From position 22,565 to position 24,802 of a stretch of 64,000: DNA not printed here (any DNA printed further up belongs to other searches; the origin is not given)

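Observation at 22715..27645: HD-GYP phosphodiesterase with extracytoplasmic PKD tandem, divergent from an orphan tadE-tadE-tadG minor-pilin trio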

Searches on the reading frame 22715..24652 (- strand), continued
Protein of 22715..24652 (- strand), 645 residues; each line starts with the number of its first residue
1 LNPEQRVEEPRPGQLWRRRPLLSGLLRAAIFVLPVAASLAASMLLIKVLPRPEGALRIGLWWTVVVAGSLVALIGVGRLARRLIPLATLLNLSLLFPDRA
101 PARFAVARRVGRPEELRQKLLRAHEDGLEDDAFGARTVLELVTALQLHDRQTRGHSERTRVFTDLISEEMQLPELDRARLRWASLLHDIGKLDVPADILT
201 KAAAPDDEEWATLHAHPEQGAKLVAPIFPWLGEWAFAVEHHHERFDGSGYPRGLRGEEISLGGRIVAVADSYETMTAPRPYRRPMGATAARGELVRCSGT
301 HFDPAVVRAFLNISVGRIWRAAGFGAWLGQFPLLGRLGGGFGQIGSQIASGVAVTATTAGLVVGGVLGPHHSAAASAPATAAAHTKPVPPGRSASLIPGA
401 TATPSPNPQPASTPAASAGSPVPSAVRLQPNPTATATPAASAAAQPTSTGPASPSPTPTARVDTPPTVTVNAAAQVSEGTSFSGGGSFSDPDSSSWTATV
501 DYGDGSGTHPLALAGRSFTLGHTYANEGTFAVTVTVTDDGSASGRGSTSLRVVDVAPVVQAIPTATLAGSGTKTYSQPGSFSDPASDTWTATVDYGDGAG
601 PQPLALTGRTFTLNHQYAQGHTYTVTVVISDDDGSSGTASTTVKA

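Call 38: search_solved_structures(query=window:22715-24652:-, max_evalue=0.01, show_alignments=1)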
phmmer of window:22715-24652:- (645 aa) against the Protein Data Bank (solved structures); distinct sequences matched with E-value up to 0.01: 5.
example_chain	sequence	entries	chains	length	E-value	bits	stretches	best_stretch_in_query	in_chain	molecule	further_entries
5z7c_A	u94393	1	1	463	5e-33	117.9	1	145-306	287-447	3'3'-cGAMP-specific phosphodiesterase 3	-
4mcw_A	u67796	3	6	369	4.6e-26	94.8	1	138-312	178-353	Metal dependent phosphohydrolase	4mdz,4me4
4r8z_A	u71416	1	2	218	1.8e-20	76.4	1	179-314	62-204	Cyclic di-GMP phosphodiesterase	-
9rbz_A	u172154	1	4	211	1.9e-19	73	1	136-312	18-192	HD domain/sensory box protein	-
9rc0_A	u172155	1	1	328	6.4e-19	71.2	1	136-312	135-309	HD domain/sensory box protein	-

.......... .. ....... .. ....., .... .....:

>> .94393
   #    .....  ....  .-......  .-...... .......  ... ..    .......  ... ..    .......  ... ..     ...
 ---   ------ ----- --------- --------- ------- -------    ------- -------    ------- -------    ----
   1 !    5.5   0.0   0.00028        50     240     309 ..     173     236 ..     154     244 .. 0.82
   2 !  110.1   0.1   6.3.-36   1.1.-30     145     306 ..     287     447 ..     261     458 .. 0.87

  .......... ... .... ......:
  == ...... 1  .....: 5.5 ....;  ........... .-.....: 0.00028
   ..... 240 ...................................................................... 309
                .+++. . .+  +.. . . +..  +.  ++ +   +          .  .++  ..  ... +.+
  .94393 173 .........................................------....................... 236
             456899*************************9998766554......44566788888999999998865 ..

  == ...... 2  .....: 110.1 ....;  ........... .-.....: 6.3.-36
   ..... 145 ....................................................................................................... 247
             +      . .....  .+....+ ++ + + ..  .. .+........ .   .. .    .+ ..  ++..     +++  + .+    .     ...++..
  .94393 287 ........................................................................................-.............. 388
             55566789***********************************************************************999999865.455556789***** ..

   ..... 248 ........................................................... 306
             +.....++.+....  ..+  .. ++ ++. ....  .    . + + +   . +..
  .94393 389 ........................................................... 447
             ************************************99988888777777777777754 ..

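Call 69: find_related_loci(query=A1, collection=metagenome_contigs, flank=8000)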
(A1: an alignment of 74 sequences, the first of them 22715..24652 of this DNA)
Query A1 (645 aa) in metagenome_contigs; peptide patterns used: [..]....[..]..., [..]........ (x = any residue, [..] = any of these).
600 stretches matched a pattern (row limit reached: there are more); 424 encode a relative of the query (tblastn E <= 1e-3); the best 80 are kept; 80 distinct loci.
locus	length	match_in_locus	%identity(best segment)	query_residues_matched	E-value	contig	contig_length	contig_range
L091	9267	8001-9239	53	12-414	3e-124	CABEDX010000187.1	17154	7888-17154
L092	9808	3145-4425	52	2-423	9e-121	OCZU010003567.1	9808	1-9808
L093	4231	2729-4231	45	2-515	2e-113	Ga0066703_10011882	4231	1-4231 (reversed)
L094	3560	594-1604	53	2-340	3e-112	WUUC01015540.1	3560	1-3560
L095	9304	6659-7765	48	11-395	6e-109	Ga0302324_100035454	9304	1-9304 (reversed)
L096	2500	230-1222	51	13-343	4e-109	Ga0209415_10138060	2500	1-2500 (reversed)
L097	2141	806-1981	49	4-410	5e-109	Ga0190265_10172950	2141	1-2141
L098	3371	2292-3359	50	29-383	1e-104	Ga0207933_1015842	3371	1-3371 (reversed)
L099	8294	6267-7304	50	4-345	2e-102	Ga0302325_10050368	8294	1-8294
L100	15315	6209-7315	50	16-401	1e-101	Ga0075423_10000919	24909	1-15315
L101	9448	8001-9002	52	3-335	7e-98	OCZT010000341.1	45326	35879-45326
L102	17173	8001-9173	45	13-401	1e-102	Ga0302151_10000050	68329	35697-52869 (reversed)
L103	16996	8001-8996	57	16-346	4e-104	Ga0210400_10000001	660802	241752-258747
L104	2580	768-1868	46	25-389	2e-99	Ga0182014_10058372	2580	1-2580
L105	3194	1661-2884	46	13-407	6e-97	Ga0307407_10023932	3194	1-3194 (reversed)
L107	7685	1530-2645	46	8-389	2e-90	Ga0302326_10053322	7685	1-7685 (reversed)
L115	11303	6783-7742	48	16-334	5e-80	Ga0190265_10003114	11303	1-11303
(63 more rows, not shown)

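Call 71: search_protein_families(library=pfam, proteins=[L103:185-7756:+, L103:7791-9713:+, L107:1506-6878:+, L115:9100-10560:+, L102:7965-10868:+], max_evalue=0.001)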
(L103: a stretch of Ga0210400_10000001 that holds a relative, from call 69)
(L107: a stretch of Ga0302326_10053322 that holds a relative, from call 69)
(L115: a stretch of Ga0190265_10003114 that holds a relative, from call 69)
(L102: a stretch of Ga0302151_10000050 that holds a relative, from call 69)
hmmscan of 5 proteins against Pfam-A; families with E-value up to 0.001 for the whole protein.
L103:185-7756:+ (2523 aa): 6 families
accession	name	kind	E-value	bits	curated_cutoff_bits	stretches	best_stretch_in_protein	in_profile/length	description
PF18676.6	MBG_2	-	5.5e-219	709.7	25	13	1678-1755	1-72/72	MBG domain (YGX type)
PF00805.28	Pentapeptide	-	6.3e-16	58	20.2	3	700-737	3-40/40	Pentapeptide repeats (8 copies)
PF13576.12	Pentapeptide_3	-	7e-09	36.2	27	1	700-742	1-46/48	Pentapeptide repeats (9 copies)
PF07679.22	I-set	-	1.5e-07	31.8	23.7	0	418-511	1-86/90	Immunoglobulin I-set domain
PF13927.12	Ig_3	-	2e-05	25.4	30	0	523-558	5-40/78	Immunoglobulin domain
PF13599.13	Pentapeptide_4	-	0.00014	22.3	38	0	665-709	33-77/78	Pentapeptide repeat region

L103:7791-9713:+ (640 aa): 2 families
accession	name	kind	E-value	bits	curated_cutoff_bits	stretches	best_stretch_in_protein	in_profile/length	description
PF13487.12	HD_5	-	1e-34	120.2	27.2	1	199-362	5-170/170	HD domain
PF01966.28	HD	-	5.7e-20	72.2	22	1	210-331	3-116/116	HD domain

L107:1506-6878:+ (1790 aa): 3 families
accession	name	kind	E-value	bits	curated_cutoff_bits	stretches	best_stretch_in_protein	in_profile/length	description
PF13487.12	HD_5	-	4.6e-35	121.3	27.2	1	144-306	6-170/170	HD domain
PF16640.11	Big_3_5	-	2e-30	105.6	35.5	1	403-493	3-81/88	Bacterial Ig-like domain (group 3)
PF01966.28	HD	-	4.6e-17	62.8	22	1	154-275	3-116/116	HD domain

L115:9100-10560:+ (486 aa): 2 families
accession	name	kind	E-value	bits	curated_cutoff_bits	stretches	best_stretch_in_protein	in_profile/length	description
PF01471.23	PG_binding_1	-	1.3e-10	41.7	23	1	119-171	2-54/57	Putative peptidoglycan binding domain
PF13472.12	Lipase_GDSL_2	-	3e-09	38.1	32.9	1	198-378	1-177/178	GDSL-like Lipase/Acylhydrolase family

L102:7965-10868:+ (967 aa): 3 families
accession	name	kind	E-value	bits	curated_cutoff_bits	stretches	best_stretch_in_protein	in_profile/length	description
PF13487.12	HD_5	-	1.2e-33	116.7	27.2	1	144-306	6-170/170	HD domain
PF01966.28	HD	-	1.9e-15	57.6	22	1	154-275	3-116/116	HD domain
PF16640.11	Big_3_5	-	1.1e-07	32.8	35.5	0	504-604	3-88/88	Bacterial Ig-like domain (group 3)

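Call 80: search_protein_families(library=padloc, proteins=[window:22715-24652:-], max_evalue=0.01)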
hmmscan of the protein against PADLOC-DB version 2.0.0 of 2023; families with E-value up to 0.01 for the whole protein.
window:22715-24652:- (645 aa): 2 families
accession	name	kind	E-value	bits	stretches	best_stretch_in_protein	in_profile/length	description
PDLC04061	PD-T4-6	-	0.00067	17.3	1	348-479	360-488/510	-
PDLC01254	Cas3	-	0.0029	15.8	1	168-252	25-98/164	CAS-I; effector_G3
